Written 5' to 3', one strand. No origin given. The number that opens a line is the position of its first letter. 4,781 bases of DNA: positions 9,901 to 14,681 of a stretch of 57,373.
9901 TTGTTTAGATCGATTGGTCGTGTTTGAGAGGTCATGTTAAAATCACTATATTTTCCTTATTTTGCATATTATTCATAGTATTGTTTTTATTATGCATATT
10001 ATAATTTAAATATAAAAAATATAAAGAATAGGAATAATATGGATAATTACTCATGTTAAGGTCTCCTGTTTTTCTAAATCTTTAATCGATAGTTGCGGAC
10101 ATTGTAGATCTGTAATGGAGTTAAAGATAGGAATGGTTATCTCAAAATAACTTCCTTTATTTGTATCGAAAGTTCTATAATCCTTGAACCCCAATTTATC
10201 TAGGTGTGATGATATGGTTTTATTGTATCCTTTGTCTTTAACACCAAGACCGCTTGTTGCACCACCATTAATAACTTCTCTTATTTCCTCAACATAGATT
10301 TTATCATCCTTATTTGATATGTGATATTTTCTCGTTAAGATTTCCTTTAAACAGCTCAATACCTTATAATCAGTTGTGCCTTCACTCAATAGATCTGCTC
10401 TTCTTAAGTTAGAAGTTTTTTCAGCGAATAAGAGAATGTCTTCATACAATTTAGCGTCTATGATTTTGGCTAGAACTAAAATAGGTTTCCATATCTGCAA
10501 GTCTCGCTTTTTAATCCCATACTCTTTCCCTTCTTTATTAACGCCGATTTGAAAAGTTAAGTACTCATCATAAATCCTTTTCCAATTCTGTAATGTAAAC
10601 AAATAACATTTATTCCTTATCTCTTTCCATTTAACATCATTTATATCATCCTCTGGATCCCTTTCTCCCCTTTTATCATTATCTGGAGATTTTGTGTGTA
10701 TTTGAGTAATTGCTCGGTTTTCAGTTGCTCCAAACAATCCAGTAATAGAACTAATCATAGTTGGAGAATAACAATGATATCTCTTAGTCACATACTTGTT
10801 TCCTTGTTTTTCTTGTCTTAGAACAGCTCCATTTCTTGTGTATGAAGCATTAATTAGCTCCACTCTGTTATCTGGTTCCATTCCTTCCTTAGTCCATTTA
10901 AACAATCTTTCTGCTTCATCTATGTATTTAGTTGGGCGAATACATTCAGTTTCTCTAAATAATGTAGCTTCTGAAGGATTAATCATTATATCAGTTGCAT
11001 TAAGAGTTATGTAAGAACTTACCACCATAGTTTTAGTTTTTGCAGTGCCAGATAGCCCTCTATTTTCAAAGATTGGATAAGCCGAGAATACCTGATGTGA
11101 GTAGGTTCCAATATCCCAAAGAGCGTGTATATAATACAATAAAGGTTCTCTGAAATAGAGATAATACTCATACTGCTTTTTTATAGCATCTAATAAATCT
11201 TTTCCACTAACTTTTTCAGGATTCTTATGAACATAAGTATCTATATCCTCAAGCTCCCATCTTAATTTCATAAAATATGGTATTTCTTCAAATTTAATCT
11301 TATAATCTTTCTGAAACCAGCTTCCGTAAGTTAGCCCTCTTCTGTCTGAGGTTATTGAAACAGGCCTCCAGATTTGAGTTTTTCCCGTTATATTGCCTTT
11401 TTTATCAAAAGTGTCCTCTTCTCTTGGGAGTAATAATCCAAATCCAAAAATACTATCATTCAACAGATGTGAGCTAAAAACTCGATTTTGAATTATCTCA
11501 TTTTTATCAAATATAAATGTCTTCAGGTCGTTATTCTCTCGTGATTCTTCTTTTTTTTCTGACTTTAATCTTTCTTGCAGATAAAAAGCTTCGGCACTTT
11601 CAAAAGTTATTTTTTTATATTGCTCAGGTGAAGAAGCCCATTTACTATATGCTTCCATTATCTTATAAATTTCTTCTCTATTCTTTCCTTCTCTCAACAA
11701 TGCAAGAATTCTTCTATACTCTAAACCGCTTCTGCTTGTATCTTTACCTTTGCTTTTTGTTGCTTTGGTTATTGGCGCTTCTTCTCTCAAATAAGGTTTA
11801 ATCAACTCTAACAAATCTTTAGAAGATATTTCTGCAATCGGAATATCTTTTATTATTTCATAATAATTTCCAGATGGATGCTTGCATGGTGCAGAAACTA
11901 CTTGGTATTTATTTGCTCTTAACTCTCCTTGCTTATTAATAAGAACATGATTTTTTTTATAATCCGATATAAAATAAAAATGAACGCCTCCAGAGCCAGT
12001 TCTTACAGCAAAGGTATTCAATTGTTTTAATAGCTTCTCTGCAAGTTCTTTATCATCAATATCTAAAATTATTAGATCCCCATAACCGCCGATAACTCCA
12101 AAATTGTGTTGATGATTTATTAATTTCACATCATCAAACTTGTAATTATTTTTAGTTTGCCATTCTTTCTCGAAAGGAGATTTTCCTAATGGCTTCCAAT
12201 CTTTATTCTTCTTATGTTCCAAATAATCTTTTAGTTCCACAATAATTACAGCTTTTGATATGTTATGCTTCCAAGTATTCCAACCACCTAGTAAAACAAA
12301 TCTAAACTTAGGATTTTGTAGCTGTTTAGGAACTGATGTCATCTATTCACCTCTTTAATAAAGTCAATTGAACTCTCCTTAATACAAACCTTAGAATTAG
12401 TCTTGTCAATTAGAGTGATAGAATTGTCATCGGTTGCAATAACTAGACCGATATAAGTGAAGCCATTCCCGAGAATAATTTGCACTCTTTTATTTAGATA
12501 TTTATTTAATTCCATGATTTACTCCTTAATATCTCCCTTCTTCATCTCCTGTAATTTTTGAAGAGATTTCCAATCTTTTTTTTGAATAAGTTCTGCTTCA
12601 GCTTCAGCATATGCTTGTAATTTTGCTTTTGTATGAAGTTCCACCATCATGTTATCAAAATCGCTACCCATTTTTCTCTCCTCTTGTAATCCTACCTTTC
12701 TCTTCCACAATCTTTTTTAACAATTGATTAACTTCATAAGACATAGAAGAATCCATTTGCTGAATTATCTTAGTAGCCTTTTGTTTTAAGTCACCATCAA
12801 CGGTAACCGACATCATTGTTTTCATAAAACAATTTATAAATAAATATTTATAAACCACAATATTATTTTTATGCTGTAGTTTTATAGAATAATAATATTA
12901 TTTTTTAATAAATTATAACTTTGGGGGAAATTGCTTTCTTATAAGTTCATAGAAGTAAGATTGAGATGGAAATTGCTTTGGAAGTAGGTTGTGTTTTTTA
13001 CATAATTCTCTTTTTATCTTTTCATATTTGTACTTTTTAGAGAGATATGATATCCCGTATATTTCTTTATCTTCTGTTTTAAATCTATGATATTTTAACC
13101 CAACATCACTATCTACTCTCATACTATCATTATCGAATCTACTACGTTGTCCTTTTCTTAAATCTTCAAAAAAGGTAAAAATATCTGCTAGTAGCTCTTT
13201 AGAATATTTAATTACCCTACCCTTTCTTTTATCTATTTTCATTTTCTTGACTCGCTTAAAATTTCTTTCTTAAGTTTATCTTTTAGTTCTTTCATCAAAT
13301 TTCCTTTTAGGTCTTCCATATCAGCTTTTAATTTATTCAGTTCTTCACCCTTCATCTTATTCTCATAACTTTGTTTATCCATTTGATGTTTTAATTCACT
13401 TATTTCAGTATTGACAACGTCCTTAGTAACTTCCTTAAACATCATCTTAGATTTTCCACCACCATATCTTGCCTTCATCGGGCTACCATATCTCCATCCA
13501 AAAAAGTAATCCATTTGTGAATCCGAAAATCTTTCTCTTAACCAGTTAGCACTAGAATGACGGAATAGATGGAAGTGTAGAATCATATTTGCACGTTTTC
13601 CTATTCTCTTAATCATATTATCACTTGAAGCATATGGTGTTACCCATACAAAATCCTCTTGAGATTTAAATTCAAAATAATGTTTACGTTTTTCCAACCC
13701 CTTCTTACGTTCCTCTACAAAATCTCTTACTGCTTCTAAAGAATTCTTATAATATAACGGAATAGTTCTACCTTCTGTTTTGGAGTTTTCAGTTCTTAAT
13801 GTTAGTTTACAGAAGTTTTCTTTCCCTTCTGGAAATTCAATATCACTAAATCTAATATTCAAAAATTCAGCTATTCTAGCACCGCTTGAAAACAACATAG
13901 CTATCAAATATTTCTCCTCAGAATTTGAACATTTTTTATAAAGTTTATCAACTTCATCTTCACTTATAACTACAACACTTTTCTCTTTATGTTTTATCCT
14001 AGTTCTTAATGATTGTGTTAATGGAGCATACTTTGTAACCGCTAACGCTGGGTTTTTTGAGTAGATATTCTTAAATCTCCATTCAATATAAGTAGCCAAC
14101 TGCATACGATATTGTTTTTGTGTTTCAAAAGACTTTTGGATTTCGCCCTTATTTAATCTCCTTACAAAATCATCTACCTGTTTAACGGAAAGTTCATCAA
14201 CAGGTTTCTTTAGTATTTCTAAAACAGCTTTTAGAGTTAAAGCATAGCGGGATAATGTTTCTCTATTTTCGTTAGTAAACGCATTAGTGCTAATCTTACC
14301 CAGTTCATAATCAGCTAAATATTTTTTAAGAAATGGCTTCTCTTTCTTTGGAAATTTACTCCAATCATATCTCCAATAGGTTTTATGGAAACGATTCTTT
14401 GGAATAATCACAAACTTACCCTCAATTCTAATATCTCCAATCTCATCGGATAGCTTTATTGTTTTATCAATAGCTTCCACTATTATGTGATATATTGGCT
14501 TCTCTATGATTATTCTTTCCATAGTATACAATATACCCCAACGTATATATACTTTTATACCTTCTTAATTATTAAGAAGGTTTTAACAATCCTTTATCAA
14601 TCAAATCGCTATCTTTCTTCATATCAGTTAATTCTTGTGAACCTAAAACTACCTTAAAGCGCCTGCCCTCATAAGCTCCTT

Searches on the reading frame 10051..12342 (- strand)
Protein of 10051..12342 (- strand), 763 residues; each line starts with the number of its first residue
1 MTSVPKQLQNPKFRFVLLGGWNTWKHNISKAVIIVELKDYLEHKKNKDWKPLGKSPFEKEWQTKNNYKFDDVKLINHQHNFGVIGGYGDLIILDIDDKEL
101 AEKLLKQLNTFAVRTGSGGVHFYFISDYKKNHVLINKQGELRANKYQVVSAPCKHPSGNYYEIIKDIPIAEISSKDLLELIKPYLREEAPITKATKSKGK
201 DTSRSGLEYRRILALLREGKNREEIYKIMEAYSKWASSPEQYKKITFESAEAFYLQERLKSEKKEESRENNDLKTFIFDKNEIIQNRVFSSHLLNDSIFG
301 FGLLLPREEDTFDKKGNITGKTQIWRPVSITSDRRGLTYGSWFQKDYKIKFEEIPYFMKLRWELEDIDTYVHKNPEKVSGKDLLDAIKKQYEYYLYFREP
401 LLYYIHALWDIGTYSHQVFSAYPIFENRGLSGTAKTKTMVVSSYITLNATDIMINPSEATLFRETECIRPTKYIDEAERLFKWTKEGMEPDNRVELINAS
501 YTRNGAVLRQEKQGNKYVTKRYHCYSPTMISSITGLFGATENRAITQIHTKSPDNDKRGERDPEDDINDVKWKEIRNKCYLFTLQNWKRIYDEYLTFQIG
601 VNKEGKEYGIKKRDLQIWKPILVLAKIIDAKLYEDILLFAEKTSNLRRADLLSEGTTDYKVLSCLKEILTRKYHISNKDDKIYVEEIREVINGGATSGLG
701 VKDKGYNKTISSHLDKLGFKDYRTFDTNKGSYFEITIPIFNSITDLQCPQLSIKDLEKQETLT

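Call 15: search_protein_families(library=pfam, proteins=[window:10051-12342:-], max_evalue=0.001)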
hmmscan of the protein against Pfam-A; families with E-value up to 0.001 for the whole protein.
window:10051-12342:- (763 aa): 1 family
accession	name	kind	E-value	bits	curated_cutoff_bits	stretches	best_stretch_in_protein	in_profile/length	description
PF09250.16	Prim-Pol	-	2.5e-12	48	22.8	1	51-172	16-155/158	Bifunctional DNA primase/polymerase, N-terminal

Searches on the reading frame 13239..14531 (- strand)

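Call 16: search_protein_families(library=pfam, proteins=[window:13239-14531:-], max_evalue=0.001)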
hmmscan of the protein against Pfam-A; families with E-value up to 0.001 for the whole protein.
window:13239-14531:- (430 aa): 1 family
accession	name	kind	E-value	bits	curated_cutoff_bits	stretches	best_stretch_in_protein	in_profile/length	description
PF00589.27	Phage_integrase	-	2.6e-13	50.6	27.1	1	189-347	3-157/172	Phage integrase family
